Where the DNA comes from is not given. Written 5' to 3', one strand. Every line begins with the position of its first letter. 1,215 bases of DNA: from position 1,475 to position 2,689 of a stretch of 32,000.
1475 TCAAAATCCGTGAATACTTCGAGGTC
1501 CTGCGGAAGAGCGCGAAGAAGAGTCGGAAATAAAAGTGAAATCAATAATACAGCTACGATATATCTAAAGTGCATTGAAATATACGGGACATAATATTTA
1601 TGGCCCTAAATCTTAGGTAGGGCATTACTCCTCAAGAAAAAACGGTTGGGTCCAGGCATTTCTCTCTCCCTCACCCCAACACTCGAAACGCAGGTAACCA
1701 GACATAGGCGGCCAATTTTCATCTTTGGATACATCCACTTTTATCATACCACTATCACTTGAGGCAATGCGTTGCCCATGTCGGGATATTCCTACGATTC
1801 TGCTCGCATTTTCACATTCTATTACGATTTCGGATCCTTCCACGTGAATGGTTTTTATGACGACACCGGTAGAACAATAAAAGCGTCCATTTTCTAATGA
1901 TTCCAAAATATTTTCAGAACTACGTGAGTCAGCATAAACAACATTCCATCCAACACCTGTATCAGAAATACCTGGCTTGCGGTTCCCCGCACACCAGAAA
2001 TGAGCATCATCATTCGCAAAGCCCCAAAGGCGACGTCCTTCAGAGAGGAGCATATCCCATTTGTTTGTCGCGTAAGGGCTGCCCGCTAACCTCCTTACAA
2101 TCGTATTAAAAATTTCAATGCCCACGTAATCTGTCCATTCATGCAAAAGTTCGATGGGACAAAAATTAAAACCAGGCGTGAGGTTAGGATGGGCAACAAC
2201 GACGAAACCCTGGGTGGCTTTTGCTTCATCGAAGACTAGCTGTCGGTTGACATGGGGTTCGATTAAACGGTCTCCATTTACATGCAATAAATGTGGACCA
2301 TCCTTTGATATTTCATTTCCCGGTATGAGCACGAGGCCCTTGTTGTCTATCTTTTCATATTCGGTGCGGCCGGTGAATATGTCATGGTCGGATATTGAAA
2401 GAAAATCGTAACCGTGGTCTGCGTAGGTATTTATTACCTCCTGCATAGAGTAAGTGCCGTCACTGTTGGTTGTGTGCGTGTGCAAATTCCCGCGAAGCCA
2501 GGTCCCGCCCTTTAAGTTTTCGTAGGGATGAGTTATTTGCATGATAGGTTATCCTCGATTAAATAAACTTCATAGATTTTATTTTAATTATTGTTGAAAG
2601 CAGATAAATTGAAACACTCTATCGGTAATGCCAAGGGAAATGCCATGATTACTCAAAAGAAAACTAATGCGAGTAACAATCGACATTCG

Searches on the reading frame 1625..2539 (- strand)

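Call 46: search_protein_families(library=pfam, proteins=[window:1625-2539:-], max_evalue=0.001)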
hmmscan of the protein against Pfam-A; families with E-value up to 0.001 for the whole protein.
window:1625-2539:- (304 aa): 1 family
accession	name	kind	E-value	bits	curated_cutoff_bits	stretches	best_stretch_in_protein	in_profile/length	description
PF02811.25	PHP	-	2.8e-05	24.9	26.4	1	19-78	2-64/164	PHP domain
